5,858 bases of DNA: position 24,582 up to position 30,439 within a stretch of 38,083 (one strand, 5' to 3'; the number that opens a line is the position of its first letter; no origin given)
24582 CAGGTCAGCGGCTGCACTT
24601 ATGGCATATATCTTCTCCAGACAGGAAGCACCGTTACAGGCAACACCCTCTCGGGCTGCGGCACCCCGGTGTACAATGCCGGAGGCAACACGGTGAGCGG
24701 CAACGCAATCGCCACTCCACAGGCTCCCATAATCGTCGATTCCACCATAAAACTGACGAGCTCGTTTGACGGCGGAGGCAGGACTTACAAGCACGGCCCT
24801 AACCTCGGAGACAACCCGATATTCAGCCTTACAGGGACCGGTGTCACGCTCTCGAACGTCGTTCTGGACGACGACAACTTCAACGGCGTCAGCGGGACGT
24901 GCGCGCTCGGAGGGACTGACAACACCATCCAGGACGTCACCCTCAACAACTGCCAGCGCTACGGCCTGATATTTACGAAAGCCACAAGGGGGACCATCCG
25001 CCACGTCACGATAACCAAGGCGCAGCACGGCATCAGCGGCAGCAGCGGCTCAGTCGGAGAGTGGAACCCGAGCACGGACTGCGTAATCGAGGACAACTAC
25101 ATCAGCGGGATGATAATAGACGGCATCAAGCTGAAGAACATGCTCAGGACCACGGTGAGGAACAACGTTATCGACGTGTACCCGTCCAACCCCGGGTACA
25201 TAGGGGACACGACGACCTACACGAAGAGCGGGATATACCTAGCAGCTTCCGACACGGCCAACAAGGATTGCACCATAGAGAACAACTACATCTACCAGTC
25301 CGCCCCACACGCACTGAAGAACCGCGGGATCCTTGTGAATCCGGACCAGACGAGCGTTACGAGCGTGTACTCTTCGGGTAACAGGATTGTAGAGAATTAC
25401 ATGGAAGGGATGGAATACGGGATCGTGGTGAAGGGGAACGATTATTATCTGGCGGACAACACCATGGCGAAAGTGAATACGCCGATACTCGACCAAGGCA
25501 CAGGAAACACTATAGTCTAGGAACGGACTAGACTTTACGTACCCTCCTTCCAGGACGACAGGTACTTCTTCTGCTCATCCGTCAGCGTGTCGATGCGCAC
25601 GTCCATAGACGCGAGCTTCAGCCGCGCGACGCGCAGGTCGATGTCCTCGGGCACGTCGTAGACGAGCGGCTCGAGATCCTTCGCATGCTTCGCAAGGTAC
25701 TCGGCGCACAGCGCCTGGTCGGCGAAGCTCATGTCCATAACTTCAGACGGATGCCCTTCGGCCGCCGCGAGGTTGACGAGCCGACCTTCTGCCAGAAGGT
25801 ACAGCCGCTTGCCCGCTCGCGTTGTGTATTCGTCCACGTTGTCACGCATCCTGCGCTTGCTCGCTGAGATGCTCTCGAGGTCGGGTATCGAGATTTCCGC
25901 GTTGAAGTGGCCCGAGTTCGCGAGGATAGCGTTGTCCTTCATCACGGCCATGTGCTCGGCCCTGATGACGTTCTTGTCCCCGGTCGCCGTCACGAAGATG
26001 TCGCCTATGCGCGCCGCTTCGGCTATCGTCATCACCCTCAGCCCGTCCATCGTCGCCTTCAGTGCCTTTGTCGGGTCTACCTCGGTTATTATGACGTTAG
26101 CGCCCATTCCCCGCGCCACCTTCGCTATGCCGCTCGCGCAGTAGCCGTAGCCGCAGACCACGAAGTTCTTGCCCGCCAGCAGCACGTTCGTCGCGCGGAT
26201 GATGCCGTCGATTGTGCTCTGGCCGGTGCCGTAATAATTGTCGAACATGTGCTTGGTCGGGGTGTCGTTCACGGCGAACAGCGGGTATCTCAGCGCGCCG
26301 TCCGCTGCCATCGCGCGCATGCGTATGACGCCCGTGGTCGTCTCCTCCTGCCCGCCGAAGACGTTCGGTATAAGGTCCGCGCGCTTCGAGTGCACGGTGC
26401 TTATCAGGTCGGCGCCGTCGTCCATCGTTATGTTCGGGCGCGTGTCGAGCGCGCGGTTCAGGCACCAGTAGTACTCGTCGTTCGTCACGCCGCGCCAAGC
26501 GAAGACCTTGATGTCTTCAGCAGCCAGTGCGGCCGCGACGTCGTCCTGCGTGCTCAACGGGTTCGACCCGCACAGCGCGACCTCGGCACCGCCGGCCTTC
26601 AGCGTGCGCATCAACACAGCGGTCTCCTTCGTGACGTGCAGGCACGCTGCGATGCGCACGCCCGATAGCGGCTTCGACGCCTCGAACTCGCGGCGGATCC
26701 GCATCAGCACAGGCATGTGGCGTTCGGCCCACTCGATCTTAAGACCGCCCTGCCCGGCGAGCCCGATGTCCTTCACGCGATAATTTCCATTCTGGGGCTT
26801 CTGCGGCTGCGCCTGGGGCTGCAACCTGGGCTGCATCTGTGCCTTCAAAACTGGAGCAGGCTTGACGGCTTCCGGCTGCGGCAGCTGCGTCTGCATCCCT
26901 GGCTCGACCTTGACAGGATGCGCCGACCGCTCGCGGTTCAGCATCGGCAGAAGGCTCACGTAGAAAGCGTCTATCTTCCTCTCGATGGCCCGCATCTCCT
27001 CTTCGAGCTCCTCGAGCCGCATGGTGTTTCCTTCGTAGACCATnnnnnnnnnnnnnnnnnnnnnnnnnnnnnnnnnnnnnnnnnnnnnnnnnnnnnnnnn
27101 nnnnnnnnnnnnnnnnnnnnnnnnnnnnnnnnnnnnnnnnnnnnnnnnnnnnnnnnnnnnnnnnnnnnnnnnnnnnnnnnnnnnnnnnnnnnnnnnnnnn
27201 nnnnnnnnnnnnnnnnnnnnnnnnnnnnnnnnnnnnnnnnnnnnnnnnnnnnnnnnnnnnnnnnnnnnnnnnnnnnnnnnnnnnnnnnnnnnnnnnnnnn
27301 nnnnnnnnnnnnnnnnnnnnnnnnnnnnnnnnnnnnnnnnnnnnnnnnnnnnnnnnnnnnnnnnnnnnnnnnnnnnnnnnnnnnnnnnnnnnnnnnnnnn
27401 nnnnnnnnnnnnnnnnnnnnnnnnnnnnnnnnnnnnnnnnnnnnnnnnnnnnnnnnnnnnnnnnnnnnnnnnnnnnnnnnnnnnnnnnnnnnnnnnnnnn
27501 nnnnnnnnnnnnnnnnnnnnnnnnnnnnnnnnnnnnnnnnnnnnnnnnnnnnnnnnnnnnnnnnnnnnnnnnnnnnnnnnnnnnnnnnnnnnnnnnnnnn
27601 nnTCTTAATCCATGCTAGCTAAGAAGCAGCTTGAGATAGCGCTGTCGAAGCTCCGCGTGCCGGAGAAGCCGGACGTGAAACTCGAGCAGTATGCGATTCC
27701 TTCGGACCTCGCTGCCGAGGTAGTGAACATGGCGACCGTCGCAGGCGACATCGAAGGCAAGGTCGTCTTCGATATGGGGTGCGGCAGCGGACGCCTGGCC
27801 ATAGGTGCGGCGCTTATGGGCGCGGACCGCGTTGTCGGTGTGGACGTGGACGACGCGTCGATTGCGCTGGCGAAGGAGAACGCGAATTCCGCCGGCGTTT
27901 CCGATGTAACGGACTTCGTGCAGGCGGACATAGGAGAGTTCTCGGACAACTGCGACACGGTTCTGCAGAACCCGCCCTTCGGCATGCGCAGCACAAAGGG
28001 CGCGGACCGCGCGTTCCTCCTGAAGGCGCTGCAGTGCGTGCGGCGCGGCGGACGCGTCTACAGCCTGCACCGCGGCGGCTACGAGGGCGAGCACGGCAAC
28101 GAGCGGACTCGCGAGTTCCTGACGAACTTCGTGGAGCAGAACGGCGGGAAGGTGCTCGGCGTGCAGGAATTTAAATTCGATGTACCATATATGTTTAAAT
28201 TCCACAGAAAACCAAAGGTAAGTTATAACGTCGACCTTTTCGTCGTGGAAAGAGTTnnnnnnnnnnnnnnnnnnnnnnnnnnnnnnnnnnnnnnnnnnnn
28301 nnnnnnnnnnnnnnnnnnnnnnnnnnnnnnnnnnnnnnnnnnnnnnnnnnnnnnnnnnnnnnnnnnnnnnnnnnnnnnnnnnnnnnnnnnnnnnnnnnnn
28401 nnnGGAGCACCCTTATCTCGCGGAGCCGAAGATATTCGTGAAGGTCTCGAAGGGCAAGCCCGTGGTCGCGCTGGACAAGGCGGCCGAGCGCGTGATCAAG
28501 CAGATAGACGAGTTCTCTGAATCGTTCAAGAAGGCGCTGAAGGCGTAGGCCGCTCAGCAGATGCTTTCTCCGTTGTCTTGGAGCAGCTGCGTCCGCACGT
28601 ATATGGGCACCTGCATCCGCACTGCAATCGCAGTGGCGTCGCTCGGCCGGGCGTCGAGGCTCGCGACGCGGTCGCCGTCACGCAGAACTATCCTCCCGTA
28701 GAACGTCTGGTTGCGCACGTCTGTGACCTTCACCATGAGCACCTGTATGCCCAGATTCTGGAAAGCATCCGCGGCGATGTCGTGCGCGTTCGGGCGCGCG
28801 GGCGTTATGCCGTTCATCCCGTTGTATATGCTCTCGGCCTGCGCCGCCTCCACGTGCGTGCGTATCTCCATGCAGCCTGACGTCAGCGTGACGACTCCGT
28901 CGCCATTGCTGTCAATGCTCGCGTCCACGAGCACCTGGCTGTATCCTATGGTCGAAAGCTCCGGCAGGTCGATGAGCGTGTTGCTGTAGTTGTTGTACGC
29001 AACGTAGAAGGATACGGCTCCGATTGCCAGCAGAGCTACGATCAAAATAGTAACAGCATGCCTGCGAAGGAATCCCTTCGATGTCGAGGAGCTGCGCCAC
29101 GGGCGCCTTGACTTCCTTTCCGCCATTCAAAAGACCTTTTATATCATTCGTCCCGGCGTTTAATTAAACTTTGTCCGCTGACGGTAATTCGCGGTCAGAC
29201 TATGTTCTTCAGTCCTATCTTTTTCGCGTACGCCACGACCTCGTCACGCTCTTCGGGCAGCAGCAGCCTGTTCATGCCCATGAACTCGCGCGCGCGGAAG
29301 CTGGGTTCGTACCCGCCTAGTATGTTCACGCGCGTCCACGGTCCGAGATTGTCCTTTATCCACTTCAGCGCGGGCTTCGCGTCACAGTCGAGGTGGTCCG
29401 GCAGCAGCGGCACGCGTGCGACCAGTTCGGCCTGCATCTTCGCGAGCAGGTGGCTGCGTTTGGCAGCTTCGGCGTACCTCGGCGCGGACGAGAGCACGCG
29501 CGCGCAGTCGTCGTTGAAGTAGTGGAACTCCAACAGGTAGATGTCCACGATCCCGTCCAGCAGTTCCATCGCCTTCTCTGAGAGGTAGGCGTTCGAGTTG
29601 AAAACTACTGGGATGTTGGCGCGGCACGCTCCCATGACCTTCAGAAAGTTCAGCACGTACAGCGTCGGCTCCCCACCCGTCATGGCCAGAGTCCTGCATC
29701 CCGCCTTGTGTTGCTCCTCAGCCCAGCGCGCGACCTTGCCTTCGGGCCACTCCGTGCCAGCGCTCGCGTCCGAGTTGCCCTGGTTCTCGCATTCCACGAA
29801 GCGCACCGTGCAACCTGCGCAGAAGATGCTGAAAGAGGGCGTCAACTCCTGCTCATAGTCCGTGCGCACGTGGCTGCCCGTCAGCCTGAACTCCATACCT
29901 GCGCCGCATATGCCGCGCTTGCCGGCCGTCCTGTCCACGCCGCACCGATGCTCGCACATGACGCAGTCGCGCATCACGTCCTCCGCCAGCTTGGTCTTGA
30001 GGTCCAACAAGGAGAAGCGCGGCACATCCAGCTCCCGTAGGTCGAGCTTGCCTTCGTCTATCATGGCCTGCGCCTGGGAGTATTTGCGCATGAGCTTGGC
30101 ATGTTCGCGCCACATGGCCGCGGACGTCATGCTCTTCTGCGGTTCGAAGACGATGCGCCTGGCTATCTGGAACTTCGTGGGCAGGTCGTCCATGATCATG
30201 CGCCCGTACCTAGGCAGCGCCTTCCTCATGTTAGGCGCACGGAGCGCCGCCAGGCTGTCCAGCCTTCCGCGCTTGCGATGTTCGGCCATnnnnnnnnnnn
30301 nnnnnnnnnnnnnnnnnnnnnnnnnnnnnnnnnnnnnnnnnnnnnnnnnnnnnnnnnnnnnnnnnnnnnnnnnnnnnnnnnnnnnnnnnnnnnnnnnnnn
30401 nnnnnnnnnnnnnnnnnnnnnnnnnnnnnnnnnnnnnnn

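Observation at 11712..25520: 13.8-kb single ORF: giant modular beta-helix / Cys-knot-like / poly-Thr surface protein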

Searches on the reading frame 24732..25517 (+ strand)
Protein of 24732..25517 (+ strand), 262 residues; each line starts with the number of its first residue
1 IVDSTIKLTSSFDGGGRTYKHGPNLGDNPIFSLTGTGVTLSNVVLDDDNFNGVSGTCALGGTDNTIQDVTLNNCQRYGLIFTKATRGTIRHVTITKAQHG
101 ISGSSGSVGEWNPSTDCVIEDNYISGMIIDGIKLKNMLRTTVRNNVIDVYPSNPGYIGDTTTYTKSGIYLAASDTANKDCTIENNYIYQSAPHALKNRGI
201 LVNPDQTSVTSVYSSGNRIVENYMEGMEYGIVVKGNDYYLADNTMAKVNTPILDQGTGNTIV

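Call 17: search_protein_families(library=pfam, proteins=[window:24747-25517:+], max_evalue=1)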
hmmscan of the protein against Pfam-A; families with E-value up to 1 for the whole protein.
window:24747-25517:+ (257 aa): 3 families
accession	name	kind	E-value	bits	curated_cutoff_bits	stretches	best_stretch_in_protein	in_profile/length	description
PF13229.12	Beta_helix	-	4.3e-19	69.1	25.9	2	56-239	7-157/158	Right handed beta helix region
PF05048.19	NosD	-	6.8e-09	35.9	23.6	2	30-184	16-148/212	Periplasmic copper-binding protein (NosD)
PF03211.19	Pectate_lyase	-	0.026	14.5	25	1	4-54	22-81/202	Pectate lyase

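Call 39: search_protein_families(library=phrogs, proteins=[window:24732-25517:+], max_evalue=0.001)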
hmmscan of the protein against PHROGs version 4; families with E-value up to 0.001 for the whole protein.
window:24732-25517:+ (262 aa): 1 family
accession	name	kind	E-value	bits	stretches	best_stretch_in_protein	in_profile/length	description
phrog_7458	-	tail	0.00032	20.1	0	113-243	534-637/732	tail spike protein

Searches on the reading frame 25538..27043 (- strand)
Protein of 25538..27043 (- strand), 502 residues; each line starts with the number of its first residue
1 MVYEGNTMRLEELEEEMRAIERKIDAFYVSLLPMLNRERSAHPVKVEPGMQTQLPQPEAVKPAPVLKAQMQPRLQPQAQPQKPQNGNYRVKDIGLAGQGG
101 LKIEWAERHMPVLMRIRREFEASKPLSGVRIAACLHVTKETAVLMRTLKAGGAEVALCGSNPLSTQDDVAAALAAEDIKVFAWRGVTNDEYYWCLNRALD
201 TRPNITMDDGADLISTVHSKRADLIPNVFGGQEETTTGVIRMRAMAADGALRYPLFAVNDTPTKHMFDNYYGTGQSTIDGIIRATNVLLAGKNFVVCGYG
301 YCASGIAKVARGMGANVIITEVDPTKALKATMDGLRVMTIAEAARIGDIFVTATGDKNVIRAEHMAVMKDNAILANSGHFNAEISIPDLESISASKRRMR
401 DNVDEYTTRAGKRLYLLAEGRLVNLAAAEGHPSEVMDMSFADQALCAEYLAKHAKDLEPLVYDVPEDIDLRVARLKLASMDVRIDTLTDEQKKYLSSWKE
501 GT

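Call 11: search_protein_families(library=pfam, proteins=[window:25538-27043:-], max_evalue=0.001)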
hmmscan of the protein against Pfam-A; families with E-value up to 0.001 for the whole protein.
window:25538-27043:- (502 aa): 4 families
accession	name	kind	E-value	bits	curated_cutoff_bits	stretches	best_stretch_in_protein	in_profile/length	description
PF05221.23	AdoHcyase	-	1.6e-68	231.5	25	2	87-219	1-138/299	S-adenosyl-L-homocysteine hydrolase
PF00670.27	AdoHcyase_NAD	-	1.6e-54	184.9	27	1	269-429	1-161/162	S-adenosyl-L-homocysteine hydrolase, NAD binding domain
PF02826.25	2-Hacid_dh_C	-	2.1e-07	30.9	25.1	1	288-378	33-127/178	D-isomer specific 2-hydroxyacid dehydrogenase, NAD binding domain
PF07991.19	KARI_N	-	5.7e-07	29.7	20.6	1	289-382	2-99/165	Acetohydroxy acid isomeroreductase, NADPH-binding domain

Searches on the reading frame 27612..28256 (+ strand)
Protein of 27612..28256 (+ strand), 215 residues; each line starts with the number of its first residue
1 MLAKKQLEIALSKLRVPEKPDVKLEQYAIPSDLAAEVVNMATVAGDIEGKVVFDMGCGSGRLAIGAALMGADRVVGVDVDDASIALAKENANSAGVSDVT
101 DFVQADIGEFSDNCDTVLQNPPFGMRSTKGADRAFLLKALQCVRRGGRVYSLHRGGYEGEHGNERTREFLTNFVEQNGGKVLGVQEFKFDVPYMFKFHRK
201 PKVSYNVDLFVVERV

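Call 11: search_protein_families(library=pfam, proteins=[window:27612-28256:+], max_evalue=0.001)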
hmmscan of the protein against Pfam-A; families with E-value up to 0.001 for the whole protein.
window:27612-28256:+ (215 aa): 14 families
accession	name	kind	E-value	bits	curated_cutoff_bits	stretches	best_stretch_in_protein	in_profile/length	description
PF05175.20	MTS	-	5.4e-14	52.6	23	1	48-150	31-137/170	Methyltransferase small domain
PF01170.24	UPF0020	-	5.7e-14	52.7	22.3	1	31-132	14-140/197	RMKL-like, methyltransferase domain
PF06325.19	PrmA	-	4.9e-13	49.7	22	1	48-118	161-231/296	Ribosomal protein L11 methyltransferase (PrmA)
PF13847.12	Methyltransf_31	-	3.8e-12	46.5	27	1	49-143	4-101/145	Methyltransferase domain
PF13649.12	Methyltransf_25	-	1.6e-10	42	27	1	52-147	1-97/97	Methyltransferase domain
PF08241.18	Methyltransf_11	-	1.5e-08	35.6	21.2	1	54-121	2-68/95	Methyltransferase domain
PF02475.24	TRM5-TYW2_MTfase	-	1.6e-08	35.1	28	1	33-149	23-133/164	TRM5/TYW2 methyltransferase domain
PF03602.21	Cons_hypoth95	-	6.9e-07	29.5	24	1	43-128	36-128/182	Conserved hypothetical protein 95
PF01209.24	Ubie_methyltran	-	6.1e-06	26.2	20.1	1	42-153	41-153/233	ubiE/COQ5 methyltransferase family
PF09445.16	Methyltransf_15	-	1.9e-05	24.7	22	1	50-124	2-82/165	RNA cap guanine-N2 methyltransferase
PF08242.18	Methyltransf_12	-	8.3e-05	23.7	30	1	54-120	2-72/98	Methyltransferase domain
PF01861.22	BpsA_C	-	0.00026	20.8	27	1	21-129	17-128/243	Branched-chain polyamine synthase A C-terminal domain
PF02353.26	CMAS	-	0.00028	20.7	27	1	48-151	62-164/273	Mycolic acid cyclopropane synthetase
PF11599.14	AviRa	-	0.00058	19.8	25.7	1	28-92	29-98/232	RRNA methyltransferase AviRa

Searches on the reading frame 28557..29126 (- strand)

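Call 11: search_protein_families(library=pfam, proteins=[window:28557-29126:-], max_evalue=0.001)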
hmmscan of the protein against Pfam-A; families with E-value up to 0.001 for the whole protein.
window:28557-29126:- (190 aa): 1 family
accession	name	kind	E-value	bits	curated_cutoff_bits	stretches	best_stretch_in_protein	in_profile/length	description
PF02577.19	BFN_dom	-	7.9e-25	87.3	27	1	91-187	15-109/112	Bifunctional nuclease domain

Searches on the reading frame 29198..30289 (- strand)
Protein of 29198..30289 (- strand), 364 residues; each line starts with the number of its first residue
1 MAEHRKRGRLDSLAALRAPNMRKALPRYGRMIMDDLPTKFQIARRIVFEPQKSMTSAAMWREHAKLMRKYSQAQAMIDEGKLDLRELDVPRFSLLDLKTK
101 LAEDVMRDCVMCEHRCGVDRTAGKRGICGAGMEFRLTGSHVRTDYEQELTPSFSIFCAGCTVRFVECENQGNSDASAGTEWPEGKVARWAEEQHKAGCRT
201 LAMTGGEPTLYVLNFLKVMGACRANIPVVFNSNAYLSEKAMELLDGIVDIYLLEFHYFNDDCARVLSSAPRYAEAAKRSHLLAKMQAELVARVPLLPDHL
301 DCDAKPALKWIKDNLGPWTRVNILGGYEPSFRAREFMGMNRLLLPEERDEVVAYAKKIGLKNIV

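Call 11: search_protein_families(library=pfam, proteins=[window:29198-30289:-], max_evalue=0.001)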
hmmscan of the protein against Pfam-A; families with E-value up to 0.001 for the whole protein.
window:29198-30289:- (364 aa): 2 families
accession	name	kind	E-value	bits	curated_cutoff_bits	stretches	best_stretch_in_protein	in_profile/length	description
PF04055.27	Radical_SAM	-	3.6e-10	40.7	29.5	1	157-311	11-166/166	Radical SAM superfamily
PF13353.11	Fer4_12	-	3.5e-06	27.8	22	1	154-240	9-97/137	4Fe-4S single cluster domain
